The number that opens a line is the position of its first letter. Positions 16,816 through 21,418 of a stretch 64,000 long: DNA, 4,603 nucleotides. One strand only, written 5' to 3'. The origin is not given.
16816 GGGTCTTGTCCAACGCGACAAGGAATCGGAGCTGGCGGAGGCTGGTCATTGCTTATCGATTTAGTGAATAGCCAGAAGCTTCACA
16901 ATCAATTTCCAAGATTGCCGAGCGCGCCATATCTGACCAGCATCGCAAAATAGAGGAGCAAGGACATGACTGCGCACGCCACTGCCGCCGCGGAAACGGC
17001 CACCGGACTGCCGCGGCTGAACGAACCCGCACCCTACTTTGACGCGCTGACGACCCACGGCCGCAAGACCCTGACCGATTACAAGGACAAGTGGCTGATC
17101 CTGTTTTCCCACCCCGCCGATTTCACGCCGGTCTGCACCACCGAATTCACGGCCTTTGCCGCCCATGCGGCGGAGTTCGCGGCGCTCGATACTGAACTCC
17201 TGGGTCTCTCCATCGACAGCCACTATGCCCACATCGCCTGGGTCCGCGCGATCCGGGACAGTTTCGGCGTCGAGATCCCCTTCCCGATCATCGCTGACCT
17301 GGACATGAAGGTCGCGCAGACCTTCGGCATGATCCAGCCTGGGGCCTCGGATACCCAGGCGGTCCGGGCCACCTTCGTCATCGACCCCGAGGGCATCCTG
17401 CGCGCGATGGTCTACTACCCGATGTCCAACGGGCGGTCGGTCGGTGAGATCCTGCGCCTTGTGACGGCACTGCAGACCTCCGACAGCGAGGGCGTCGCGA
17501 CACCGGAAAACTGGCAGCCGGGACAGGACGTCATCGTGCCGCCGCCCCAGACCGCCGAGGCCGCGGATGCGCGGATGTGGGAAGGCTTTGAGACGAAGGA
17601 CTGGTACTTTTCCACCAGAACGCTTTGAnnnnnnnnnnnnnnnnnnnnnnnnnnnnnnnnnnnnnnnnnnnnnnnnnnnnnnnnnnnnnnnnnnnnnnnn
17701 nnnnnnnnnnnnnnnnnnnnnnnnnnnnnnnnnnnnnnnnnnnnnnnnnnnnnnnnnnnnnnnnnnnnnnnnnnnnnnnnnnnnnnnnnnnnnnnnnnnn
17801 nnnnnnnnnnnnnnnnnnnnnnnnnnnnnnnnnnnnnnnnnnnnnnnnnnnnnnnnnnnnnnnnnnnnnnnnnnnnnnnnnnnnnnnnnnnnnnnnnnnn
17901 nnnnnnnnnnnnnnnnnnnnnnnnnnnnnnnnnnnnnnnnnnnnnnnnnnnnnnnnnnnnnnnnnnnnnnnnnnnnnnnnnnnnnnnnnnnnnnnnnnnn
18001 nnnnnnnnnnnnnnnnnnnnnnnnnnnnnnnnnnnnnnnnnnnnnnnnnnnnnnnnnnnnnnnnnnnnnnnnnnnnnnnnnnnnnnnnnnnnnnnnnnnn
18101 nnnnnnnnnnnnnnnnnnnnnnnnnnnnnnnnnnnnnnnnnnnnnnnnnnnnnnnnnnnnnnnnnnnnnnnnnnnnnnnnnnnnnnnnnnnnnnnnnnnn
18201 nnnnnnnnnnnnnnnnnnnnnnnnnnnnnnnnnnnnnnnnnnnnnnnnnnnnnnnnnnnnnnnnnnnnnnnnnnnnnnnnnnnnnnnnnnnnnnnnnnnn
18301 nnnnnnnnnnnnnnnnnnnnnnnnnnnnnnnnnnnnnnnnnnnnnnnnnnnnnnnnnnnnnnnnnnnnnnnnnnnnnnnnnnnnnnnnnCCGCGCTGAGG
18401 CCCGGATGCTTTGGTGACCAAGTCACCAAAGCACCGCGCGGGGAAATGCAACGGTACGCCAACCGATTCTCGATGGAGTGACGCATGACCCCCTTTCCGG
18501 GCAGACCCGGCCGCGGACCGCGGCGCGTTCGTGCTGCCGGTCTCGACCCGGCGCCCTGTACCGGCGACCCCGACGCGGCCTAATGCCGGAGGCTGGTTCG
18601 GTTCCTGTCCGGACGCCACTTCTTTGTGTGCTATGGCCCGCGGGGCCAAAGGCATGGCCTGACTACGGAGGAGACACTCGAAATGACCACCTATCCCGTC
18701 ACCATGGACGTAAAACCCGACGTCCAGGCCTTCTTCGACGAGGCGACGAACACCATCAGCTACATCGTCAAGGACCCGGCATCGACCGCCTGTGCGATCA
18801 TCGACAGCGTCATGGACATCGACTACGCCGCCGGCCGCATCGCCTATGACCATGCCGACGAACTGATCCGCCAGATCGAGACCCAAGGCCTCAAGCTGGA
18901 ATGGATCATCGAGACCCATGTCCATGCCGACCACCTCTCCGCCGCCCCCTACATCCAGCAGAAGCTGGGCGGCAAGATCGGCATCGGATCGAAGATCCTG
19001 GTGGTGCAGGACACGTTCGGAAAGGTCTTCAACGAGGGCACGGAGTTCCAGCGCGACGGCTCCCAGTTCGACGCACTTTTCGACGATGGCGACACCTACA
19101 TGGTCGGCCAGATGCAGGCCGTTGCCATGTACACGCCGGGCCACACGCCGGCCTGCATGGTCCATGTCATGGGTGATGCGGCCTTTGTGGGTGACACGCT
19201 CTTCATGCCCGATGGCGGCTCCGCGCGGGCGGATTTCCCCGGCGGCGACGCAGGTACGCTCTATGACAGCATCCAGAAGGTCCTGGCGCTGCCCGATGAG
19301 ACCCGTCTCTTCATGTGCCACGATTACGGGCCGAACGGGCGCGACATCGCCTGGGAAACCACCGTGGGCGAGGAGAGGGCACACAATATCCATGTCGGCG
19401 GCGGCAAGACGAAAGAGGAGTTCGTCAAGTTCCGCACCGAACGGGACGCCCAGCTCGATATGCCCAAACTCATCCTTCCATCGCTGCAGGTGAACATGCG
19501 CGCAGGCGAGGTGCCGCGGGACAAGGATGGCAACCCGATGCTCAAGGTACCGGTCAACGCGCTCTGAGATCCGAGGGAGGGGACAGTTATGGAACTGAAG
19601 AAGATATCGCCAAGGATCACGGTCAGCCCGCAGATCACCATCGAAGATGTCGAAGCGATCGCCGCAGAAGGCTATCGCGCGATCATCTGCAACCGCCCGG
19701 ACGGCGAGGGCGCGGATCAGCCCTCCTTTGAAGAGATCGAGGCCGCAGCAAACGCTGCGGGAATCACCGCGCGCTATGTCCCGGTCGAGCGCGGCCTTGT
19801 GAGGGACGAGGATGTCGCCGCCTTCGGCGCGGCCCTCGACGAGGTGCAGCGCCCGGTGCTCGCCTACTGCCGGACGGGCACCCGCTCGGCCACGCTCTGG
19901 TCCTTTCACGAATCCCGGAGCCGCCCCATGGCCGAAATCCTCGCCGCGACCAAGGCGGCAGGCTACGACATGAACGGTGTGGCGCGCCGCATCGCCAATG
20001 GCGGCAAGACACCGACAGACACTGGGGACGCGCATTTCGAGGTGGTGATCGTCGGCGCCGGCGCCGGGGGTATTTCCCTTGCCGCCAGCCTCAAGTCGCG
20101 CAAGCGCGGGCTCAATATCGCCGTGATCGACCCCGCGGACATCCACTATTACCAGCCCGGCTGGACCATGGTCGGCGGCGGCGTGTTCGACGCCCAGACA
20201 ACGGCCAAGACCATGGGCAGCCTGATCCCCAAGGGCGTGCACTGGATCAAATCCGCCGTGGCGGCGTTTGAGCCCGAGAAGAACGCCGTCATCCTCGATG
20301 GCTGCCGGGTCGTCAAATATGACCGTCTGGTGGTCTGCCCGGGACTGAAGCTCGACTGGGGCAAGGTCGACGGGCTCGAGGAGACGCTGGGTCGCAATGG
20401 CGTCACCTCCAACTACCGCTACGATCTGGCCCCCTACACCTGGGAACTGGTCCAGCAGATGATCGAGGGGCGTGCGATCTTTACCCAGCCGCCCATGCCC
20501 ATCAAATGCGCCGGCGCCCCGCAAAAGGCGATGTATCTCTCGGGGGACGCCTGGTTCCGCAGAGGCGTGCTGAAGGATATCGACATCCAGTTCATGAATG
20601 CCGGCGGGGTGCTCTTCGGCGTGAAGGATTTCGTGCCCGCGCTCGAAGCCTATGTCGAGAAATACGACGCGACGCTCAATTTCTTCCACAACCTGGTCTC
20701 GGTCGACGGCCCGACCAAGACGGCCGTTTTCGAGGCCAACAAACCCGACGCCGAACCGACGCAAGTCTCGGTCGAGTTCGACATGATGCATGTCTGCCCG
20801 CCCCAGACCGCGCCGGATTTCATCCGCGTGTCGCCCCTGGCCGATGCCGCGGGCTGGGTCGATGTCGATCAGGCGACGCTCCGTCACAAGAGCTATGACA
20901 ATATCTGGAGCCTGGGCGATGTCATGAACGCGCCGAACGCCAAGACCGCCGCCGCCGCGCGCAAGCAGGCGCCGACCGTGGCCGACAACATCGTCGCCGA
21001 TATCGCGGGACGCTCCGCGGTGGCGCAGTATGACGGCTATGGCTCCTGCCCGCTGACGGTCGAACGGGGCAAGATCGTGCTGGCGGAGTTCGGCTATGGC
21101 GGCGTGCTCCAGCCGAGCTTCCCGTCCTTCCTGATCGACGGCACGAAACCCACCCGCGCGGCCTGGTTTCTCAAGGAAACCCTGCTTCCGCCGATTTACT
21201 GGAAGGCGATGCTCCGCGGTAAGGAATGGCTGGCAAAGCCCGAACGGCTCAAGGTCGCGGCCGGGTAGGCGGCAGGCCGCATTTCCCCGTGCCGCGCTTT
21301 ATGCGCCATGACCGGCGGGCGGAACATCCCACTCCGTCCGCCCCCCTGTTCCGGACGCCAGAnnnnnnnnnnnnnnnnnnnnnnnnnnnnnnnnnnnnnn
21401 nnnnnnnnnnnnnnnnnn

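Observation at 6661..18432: One palindrome, three copies: in front of the cydDC remnant, cydABX-sqr and pdo-sqr-sulP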

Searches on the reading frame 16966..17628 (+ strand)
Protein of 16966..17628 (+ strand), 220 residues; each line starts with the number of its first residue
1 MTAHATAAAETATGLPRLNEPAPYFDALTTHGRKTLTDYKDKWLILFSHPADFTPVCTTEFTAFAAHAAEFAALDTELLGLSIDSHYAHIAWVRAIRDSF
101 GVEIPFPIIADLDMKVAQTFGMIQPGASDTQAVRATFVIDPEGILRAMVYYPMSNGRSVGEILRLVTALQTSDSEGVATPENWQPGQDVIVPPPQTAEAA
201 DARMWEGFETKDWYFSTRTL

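Call 8: search_protein_families(library=pfam, proteins=[window:16966-17628:+], max_evalue=0.01)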
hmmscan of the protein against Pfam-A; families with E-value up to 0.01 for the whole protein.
window:16966-17628:+ (220 aa): 3 families
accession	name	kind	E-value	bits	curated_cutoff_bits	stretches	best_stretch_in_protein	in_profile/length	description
PF00578.27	AhpC-TSA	-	6.8e-33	113.7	26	1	19-147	2-123/124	AhpC/TSA family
PF10417.14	1-cysPrx_C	-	8.6e-16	58.1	21.1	1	168-207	1-41/41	C-terminal domain of 1-Cys peroxiredoxin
PF08534.16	Redoxin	-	3.5e-13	50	26.6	1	20-154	4-137/148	Redoxin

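Call 16: search_protein_families(library=ncbifam, proteins=[window:16966-17628:+], max_evalue=0.001)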
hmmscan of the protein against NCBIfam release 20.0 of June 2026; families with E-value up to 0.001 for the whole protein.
window:16966-17628:+ (220 aa): 11 families
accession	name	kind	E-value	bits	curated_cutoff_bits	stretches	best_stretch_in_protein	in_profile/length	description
NF009668.0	PRK13189.1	equivalog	9e-83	276.9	211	1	12-218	6-220/224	peroxiredoxin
NF009669.0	PRK13190.1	equivalog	2.2e-71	239.2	261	1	19-217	6-201/203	putative peroxiredoxin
NF009670.0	PRK13191.1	equivalog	7.9e-63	211.8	374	1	15-217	6-209/215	putative peroxiredoxin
NF010122.0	PRK13599.1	equivalog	8.4e-59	198.6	456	1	18-215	9-214/220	peroxiredoxin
NF040737.1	peroxi_PrxU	equivalog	3.5e-35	121.8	270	1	10-198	30-223/233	thioredoxin-dependent peroxiredoxin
TIGR03137.1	AhpC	equivalog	1.7e-27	96.4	272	1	37-192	27-179/187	alkyl hydroperoxide reductase subunit C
NF011576.0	PRK15000.1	subfamily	2e-24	86.4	301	1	41-194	34-186/200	peroxiredoxin C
NF053650.1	PerredPrxQDein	equivalog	1.8e-12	47.4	260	1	33-146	13-123/148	thioredoxin-dependent peroxiredoxin PrxQ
NF006960.0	PRK09437.1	equivalog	1.4e-06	28.3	140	1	21-143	9-130/156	thioredoxin-dependent thiol peroxidase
NF001808.0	PRK00522.1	equivalog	0.00014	21.3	123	1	14-143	16-141/167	thiol peroxidase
NF002854.0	PRK03147.1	subfamily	0.00059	19.8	170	1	19-153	39-160/176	thiol-disulfide oxidoreductase ResA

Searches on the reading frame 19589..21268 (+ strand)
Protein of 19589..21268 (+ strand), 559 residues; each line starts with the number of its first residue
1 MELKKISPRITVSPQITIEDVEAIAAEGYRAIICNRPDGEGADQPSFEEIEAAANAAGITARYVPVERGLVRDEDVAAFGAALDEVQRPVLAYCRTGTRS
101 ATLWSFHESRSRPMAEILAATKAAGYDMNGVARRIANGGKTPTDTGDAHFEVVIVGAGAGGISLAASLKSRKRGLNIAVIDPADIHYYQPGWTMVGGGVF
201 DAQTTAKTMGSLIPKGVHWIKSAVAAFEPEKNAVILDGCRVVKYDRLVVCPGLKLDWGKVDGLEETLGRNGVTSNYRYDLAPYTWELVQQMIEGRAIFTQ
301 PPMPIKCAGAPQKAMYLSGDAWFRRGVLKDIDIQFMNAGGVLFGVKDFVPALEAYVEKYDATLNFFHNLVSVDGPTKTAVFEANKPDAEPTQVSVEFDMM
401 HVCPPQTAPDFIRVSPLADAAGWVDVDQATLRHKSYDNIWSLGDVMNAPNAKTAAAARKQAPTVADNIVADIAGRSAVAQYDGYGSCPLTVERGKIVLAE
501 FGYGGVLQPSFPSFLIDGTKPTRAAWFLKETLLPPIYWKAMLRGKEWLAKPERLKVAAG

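Call 8: search_protein_families(library=pfam, proteins=[window:19589-21268:+], max_evalue=0.01)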
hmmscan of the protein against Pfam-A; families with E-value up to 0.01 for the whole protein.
window:19589-21268:+ (559 aa): 7 families
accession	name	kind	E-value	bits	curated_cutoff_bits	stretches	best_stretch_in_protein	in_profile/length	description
PF04273.18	BLH_phosphatase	-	2.3e-28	99.2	26.1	1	3-107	2-106/110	Beta-lactamase hydrolase-like protein, phosphatase-like domain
PF07992.20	Pyr_redox_2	-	2.3e-09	37.5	26.1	1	151-266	2-122/291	Pyridine nucleotide-disulphide oxidoreductase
PF05834.18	Lycopene_cycl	-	0.00027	20.6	23.4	1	152-185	2-35/380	Lycopene cyclase protein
PF01266.30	DAO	-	0.0015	18.6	27.9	1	152-186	2-35/353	FAD dependent oxidoreductase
PF13450.12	NAD_binding_8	-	0.0019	18.9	21.9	1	154-183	1-28/68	NAD(P)-binding Rossmann-like domain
PF13454.12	NAD_binding_9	-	0.0022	18.4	21.8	1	153-184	1-34/155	FAD-NAD(P)-binding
PF03486.20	HI0933_like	-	0.0055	16.6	50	0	151-231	2-81/244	HI0933-like protein Rossmann domain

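Call 16: search_protein_families(library=ncbifam, proteins=[window:19589-21268:+], max_evalue=0.001)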
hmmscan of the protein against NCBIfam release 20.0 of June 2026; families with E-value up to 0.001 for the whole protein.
window:19589-21268:+ (559 aa): 5 families
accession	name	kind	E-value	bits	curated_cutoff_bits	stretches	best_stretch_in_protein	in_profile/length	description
NF049943.1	SQR_III_seleno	exception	2.5e-59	201.1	525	1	151-552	2-398/406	type III sulfide quinone reductase, selenoprotein subtype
TIGR01244.1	TIGR01244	subfamily_domain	6e-40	136.4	85.85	1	3-133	2-133/135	TIGR01244 family sulfur transferase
NF040641.1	bifunc_ST_SDO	equivalog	2.2e-23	82.8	625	1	5-133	2-132/423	bifunctional sulfur transferase/dioxygenase Blh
TIGR03169.1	Nterm_to_SelD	hypoth_equivalog_domain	7.4e-09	35.4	310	1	393-477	229-316/365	pyridine nucleotide-disulfide oxidoreductase family protein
TIGR01988.1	Ubi-OHases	subfamily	0.00049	19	224.65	1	151-211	1-53/387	ubiquinone biosynthesis hydroxylase, UbiH/UbiF/VisC/COQ6 family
